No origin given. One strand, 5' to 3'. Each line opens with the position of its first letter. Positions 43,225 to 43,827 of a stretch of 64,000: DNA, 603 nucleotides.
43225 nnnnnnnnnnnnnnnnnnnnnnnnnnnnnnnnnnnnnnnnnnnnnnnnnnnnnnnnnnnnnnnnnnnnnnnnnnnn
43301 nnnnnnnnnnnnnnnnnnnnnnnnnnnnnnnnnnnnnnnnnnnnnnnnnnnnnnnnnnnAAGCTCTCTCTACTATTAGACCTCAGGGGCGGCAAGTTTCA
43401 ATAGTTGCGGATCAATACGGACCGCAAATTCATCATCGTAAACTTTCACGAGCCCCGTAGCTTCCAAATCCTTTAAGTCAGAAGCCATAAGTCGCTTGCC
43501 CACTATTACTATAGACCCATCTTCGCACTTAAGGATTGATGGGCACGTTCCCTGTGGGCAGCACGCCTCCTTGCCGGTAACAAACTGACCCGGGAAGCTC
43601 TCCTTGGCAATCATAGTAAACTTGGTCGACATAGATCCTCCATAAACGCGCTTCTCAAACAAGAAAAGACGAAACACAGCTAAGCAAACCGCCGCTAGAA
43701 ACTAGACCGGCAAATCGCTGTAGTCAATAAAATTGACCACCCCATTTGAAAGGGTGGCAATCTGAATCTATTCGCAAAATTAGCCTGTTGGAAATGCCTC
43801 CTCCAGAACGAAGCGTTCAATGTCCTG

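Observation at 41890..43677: Tightly packed three-gene operon (small Cys protein / 201-aa unknown / XRE-DUF5753-like regulator) inside a direct-repeat-bounded island: candidate uncharacterised regulatory or toxin-antitoxin-like module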

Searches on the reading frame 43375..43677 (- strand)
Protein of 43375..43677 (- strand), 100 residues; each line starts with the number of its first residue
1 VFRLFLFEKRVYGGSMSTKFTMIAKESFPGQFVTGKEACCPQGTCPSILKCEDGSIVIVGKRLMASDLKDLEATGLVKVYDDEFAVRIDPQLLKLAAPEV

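Call 3: search_protein_families(library=pfam, proteins=[window:43375-43677:-], max_evalue=1)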
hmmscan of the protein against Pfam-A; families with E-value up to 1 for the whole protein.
window:43375-43677:- (100 aa): 1 family
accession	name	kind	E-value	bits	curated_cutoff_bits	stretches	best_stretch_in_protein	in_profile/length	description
PF03911.21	Sec61_beta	-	0.12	12.9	27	1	73-92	2-22/41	Sec61beta family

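Call 4: search_protein_families(library=padloc, proteins=[window:43375-43677:-], max_evalue=1)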
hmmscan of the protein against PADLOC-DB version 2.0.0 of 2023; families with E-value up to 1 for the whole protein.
window:43375-43677:- (100 aa): 0 families

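Call 5: search_protein_families(library=ncbifam, proteins=[window:43375-43677:-], max_evalue=1)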
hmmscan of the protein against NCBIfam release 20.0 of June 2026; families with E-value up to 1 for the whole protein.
window:43375-43677:- (100 aa): 0 families

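Call 13: find_homologous_proteins(query=window:43378-43632:-, max_evalue=0.01)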
Query seq(85 aa) (85 aa): 2 proteins with E <= 0.01 among 2 candidates.
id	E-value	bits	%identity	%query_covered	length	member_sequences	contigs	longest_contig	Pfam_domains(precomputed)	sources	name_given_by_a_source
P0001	3.1e-49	182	100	100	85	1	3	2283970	-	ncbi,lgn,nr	ncbi:MAG: hypothetical protein QY326_02075 [Bdellovibrionota bacterium]|nr:MAG: hypothetical protein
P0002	1.9e-41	157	84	100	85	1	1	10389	-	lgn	-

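Call 15: find_encoding_contigs(protein=P0002, flank=10000, max_places=6)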
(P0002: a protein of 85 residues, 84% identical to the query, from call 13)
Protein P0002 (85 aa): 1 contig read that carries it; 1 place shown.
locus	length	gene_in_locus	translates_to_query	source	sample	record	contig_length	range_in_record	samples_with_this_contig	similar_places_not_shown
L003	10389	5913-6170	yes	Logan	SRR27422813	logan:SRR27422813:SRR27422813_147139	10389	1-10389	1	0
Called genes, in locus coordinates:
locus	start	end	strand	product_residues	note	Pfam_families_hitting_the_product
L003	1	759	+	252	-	?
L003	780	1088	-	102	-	PF13443:HTH_26 (weak), PF01381:HTH_3 (weak)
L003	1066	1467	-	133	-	PF05973:Gp49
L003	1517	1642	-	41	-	-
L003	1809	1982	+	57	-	PF04964:Flp_Fap (weak)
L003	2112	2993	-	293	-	-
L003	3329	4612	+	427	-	PF05226:CHASE2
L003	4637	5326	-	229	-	PF02163:Peptidase_M50 (faint)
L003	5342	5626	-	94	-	PF12728:HTH_17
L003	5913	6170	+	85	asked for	-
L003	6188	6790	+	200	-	PF21806:DUF6879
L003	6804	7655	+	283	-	PF19054:DUF5753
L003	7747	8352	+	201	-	-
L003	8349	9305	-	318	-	-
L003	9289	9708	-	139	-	PF13689:DUF4154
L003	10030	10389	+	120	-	?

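Call 36: search_protein_representatives(protein=window:43378-43632:-)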
Query: 85 residues. Proteins with E-value up to 0.001 (for the whole library): 14; up to 1e-10: 6; up to 1e-30: 1. The best 14 are listed.
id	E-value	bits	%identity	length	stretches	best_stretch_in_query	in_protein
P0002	5.9e-42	156.9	84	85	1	1-85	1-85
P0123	1.8e-19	85.3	53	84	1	3-79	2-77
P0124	4.6e-18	80.8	47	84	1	2-83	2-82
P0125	7.9e-14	67.4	47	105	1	4-83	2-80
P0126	2.4e-13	65.8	45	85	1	1-80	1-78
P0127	9.7e-11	57.5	43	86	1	4-81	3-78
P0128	7.2e-10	54.8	36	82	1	4-81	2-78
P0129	1.6e-09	53.6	42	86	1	4-84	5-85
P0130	5.9e-09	51.9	40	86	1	5-79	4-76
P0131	7.7e-09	51.5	33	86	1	3-84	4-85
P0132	2.4e-08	49.9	36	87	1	4-84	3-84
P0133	1.6e-07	47.3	30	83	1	4-83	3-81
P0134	2.5e-06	43.5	32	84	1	3-81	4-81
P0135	1.5e-04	37.8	38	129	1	28-79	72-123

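Call 38: find_encoding_contigs(protein=P0123, flank=5000, max_places=3)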
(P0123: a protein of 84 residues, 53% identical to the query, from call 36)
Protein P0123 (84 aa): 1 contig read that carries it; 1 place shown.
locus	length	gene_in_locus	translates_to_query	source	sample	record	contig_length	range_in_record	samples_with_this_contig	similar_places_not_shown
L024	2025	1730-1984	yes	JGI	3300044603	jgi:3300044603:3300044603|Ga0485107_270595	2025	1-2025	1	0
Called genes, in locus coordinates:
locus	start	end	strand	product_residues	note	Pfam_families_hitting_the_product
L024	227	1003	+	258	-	-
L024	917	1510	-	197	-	-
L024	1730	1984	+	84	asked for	-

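Call 39: list_cluster_members(proteins=[P0124, P0125, P0126, P0127, P0128, P0129, P0130, P0131, P0132, P0133])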
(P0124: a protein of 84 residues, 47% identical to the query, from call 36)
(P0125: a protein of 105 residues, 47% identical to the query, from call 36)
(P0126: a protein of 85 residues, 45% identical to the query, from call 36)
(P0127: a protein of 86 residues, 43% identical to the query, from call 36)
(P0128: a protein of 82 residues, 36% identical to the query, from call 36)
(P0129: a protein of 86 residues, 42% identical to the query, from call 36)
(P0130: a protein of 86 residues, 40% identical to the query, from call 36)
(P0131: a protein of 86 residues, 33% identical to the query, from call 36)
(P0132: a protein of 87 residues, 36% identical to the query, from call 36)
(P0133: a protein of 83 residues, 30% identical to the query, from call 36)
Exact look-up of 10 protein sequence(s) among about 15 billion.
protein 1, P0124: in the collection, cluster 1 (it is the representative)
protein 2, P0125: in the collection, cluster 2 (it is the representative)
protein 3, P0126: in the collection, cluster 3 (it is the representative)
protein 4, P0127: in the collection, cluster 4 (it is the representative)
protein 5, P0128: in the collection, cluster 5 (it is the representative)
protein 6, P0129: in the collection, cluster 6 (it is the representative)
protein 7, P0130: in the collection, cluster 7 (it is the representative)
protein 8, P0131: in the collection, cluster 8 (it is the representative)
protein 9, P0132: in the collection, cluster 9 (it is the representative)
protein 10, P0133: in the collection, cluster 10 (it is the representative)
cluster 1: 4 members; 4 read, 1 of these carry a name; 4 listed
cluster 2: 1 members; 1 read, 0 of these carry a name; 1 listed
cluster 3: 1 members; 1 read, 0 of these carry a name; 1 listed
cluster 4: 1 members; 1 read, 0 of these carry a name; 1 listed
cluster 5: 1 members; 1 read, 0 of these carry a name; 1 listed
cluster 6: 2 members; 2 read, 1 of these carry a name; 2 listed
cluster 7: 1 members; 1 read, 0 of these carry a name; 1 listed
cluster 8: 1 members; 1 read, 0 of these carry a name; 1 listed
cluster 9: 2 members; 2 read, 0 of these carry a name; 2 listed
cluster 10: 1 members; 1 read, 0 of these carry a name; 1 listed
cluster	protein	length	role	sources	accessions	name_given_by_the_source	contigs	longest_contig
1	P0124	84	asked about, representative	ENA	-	-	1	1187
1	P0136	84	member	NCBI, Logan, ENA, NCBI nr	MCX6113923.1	MAG: hypothetical protein NTV65_01740 [Proteobacteria bacterium] | hypothetical protein [Pseudomonadota bacterium]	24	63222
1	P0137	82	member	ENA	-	-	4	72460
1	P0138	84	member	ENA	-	-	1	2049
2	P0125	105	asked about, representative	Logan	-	-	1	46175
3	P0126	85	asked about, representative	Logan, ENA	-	-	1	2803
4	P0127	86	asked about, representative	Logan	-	-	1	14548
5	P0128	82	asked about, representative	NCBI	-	-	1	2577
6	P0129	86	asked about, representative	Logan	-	-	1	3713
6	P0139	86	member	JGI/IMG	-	hypothetical protein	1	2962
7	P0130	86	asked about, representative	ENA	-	-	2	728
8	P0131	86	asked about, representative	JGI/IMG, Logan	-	-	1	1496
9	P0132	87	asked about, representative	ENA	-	-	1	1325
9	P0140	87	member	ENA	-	-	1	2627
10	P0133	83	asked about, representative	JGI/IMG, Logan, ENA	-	-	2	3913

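Call 40: search_protein_families(library=pfam, alignment_id=A3, max_evalue=10)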
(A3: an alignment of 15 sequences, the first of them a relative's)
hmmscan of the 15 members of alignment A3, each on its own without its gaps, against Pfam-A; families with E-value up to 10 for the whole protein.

A. member 1, P0001 (85 aa): 1 family
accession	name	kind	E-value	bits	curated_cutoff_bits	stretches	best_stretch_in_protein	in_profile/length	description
PF03911.21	Sec61_beta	-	0.091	13.3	27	1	58-77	2-22/41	Sec61beta family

B. families by the number of members that match (of 15 scanned): 9 families
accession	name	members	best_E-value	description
PF03911.21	Sec61_beta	2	0.0033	Sec61beta family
PF17164.10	DUF5122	2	0.013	Domain of unknown function (DUF5122) beta-propeller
PF00226.36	DnaJ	1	7e-29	DnaJ domain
PF20608.4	Phage_tube_C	1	0.0052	Phage tail tube protein C-terminal domain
PF14894.11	Lsm_C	1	0.029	Lsm C-terminal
PF09846.14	OapB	1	0.044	Origin-associated protein OapB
PF08777.17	RRM_3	1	0.05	RNA binding motif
PF14127.11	DUF4294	1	0.1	Domain of unknown function (DUF4294)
PF01051.27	Rep3_N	1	0.11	Initiator Replication protein, WH1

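Call 41: find_encoding_contigs(protein=P0125, flank=7000, max_places=2)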
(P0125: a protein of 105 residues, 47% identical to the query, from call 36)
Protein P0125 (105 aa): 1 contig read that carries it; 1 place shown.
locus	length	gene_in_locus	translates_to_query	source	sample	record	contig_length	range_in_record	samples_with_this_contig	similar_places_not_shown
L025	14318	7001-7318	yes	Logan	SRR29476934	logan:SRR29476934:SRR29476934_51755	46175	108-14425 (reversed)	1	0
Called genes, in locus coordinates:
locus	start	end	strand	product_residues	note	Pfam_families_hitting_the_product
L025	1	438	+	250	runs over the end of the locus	PF00106:adh_short, PF08659:KR, PF13561:adh_short_C2, PF23441:SDR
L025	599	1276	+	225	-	PF00565:SNase, PF27542:ArfC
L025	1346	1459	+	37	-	-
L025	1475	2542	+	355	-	PF00145:DNA_methylase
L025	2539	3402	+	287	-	PF09015:NgoMIV_restric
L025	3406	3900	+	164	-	PF03852:Vsr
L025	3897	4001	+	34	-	-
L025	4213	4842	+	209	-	-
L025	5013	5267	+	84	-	-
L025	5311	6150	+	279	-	-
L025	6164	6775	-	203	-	PF04542:Sigma70_r2, PF04545:Sigma70_r4 (faint)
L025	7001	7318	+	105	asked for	-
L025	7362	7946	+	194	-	PF21806:DUF6879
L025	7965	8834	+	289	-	PF13560:HTH_31, PF19054:DUF5753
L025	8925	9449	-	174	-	-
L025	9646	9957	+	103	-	PF04956:TrbC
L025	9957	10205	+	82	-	PF05101:VirB3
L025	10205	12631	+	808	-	PF27097:VirB4_TrbE_N, PF03135:CagE_TrbE_VirB, PF12846:AAA_10 (faint), PF19044:P-loop_TraG (weak)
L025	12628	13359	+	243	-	-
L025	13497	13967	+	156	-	-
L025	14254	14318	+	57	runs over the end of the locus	?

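Call 42: find_encoding_contigs(protein=P0136, flank=7000, max_places=3)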
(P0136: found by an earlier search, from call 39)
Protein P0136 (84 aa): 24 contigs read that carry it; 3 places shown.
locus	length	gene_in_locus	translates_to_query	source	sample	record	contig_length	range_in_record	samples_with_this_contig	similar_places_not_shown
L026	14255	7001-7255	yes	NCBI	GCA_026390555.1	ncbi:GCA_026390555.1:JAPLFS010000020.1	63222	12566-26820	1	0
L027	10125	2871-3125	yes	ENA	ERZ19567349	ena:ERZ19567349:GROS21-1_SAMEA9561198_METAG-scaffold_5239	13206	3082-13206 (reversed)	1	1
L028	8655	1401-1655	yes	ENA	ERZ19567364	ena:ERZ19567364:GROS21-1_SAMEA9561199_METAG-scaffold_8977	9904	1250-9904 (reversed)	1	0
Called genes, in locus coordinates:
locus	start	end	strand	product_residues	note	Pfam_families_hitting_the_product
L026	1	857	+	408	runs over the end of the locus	PF00155:Aminotran_1_2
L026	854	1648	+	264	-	PF04333:MlaA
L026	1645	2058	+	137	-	PF02566:OsmC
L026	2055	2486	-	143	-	PF01042:Ribonuc_L-PSP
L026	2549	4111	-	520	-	-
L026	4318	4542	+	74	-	PF01527:HTH_Tnp_1 (weak)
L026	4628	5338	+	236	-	PF03050:DDE_Tnp_IS66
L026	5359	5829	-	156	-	PF14319:Zn_Tnp_IS91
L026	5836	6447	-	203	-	-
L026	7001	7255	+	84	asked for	-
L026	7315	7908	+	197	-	PF21806:DUF6879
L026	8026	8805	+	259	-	PF19054:DUF5753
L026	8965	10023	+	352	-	PF01408:GFO_IDH_MocA, PF02894:GFO_IDH_MocA_C, PF22725:GFO_IDH_MocA_C3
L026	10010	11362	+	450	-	PF00266:Aminotran_5 (weak), PF01041:DegT_DnrJ_EryC1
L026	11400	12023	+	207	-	PF00293:NUDIX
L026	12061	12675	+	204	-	PF13521:AAA_28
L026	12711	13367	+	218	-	PF00702:Hydrolase, PF12710:HAD, PF13419:HAD_2, PF13242:Hydrolase_like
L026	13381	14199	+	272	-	PF00551:Formyl_trans_N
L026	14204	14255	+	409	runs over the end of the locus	-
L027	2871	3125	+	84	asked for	-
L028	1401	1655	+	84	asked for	-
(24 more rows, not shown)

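Call 43: find_encoding_contigs(protein=P0127, flank=7000, max_places=2)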
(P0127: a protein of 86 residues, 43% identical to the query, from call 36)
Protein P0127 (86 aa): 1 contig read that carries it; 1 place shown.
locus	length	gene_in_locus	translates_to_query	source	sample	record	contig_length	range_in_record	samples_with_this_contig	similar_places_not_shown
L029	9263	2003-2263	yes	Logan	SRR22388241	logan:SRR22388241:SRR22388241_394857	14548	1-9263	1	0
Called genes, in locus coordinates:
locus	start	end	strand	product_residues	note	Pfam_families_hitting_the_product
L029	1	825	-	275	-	?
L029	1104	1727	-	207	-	-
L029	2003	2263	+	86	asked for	-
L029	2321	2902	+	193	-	PF21806:DUF6879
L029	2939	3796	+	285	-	PF13560:HTH_31 (weak), PF19054:DUF5753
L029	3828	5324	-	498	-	PF00669:Flagellin_N, PF13385:Laminin_G_3, PF00700:Flagellin_C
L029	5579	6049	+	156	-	-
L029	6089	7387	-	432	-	-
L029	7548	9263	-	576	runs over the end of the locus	-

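Call 60: predict_structure(alignment_id=A3)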
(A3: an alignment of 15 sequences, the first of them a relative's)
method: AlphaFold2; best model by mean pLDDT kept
length: 85 residues; sequences in the alignment: 15
mean_pLDDT: 88.7   pTM: 0.73
mean pLDDT of the five models: 88.7, 88.3, 87.6, 87.5, 84.6
residues with pLDDT >= 90: 63; 70-90: 12; 50-70: 10; < 50: 0
segments of 3 or more residues with pLDDT < 50: none
pLDDT, mean of each block of 10 residues (from residue 1): 85 88 64 93 94 96 95 94 90
secondary structure, 60 per line:
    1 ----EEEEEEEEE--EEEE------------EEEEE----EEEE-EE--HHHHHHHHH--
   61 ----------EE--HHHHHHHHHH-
elements in order: E5-13 E16-19 E32-36 E41-44 H50-58 H75-84

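Call 72: search_protein_families(library=phrogs, proteins=[window:43378-43632:-], max_evalue=0.01)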
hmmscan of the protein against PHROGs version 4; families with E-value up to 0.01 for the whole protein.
window:43378-43632:- (85 aa): 0 families

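Call 91: find_encoding_contigs(protein=P0135, flank=5000, max_places=3)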
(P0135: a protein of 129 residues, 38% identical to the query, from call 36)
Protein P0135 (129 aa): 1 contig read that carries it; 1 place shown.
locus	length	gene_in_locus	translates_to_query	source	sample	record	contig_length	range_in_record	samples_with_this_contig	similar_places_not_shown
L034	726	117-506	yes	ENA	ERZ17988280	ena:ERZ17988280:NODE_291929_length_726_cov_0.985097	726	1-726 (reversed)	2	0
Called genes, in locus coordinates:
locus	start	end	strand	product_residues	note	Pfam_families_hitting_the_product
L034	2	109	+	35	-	?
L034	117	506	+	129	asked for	PF00226:DnaJ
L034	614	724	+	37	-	?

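Call 122: search_protein_families(library=padloc, proteins=[L026:5836-6447:-, L029:1104-1727:-, L003:4637-5326:-, L003:5342-5626:-, L025:6164-6775:-, L025:8925-9449:-], max_evalue=0.01)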
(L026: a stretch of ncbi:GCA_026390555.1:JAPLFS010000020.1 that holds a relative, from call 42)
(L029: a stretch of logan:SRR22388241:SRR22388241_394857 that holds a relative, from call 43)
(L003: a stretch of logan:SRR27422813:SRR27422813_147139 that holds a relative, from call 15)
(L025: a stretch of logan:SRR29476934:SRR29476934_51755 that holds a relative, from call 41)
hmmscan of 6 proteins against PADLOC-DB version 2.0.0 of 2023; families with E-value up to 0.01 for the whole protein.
L026:5836-6447:- (203 aa): 0 families

L029:1104-1727:- (207 aa): 0 families

L003:4637-5326:- (229 aa): 0 families

L003:5342-5626:- (94 aa): 1 family
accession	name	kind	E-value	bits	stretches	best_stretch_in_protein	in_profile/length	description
PDLC04133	mad1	-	8.7e-05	20.7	1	7-52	5-50/60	mads_1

L025:6164-6775:- (203 aa): 1 family
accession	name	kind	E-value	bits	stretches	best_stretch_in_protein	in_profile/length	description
PDLC02203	MzaA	-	2.8e-07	27.2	1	14-84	433-499/683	-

L025:8925-9449:- (174 aa): 0 families
